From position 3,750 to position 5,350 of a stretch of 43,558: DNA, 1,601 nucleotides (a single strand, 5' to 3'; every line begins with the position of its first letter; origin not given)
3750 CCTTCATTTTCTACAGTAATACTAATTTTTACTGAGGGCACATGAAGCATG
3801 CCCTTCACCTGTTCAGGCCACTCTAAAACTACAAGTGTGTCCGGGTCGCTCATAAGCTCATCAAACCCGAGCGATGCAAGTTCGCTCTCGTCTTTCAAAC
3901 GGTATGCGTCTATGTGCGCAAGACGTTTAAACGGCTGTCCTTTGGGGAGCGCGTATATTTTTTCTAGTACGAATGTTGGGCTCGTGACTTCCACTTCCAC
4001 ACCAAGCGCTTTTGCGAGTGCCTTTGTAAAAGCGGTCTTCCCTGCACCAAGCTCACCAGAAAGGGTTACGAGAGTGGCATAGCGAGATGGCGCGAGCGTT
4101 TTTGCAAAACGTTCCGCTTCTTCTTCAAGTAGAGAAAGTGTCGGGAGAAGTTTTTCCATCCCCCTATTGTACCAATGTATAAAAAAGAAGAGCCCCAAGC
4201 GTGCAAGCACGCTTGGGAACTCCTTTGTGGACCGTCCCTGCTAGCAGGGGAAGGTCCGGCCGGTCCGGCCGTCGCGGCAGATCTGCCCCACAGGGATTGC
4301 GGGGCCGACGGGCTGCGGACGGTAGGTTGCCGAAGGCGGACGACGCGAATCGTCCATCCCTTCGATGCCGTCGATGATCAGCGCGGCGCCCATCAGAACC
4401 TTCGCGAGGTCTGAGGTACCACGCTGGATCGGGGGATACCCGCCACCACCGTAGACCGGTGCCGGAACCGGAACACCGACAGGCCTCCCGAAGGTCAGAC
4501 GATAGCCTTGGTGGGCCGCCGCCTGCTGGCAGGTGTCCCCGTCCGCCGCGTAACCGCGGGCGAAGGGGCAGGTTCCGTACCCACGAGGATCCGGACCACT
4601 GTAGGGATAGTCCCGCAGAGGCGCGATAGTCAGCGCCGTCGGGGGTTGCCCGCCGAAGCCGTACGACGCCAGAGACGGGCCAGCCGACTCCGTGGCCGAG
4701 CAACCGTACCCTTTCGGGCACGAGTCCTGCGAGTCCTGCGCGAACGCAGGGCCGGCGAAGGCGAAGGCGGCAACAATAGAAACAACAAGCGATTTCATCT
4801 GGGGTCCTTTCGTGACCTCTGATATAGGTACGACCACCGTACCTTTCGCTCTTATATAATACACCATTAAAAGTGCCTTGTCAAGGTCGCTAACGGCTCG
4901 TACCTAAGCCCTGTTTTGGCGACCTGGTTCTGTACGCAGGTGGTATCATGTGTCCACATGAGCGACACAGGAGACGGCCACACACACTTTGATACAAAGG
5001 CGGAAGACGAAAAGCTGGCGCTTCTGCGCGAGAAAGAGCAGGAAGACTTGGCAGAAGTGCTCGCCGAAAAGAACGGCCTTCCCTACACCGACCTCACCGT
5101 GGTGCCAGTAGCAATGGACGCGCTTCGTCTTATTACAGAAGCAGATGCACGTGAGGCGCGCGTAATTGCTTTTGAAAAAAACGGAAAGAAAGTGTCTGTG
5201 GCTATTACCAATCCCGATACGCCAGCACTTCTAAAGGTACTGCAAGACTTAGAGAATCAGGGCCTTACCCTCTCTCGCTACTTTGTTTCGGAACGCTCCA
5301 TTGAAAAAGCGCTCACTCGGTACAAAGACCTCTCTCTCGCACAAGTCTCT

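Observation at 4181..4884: Compositionally foreign GC-rich secreted-protein gene with a native-looking promoter and terminator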

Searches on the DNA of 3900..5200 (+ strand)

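Call 11: search_rna_families(source=window, start=3900, end=5200, threshold=evalue, max_evalue=1)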
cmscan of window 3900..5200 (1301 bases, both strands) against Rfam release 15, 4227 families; matches with E-value up to 1: 4.
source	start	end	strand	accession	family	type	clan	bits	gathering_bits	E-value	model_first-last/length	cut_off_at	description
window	4177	4254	-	RF00236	ctRNA_pGA1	Gene; antisense;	-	19.2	45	0.57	1-79/79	no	ctRNA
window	4184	4226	-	RF01699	Clostridiales-1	Gene; sRNA;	-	18.2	48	0.39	18-60/166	no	Clostridiales-1 RNA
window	4915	4996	-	RF02248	Six3os1_3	Gene; lncRNA;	-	16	40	0.23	1-75/75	no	Six3os1 conserved region 3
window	4249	4319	-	RF02631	Hrs13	Gene; sRNA;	-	15.5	52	0.93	1-82/82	no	Hfq-regulated sRNA 13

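Call 85: search_dna_similar(query=window:4230-4800:+, collection=plasmids, mode=distant, max_evalue=0.001, max_rows=5)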
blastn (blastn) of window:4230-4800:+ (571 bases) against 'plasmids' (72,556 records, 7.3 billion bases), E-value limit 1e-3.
No match.

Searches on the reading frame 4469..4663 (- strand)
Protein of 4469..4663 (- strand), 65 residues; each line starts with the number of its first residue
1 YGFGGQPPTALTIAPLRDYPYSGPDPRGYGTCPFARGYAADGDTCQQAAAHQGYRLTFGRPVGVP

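Call 65: predict_structure(protein=window:4469-4663:-)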
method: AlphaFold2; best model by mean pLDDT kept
length: 65 residues; sequences in the alignment: 1
mean_pLDDT: 56.8   pTM: 0.37
mean pLDDT of the five models: 56.8, 56.5, 51.0, 50.4, 43.3
residues with pLDDT >= 90: 0; 70-90: 2; 50-70: 52; < 50: 11
segments of 3 or more residues with pLDDT < 50: 60-65
pLDDT, mean of each block of 10 residues (from residue 1): 49 55 57 60 66 62 40
secondary structure, 60 per line:
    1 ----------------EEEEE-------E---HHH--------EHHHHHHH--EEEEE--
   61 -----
elements in order: E17-21 H45-51 E54-58
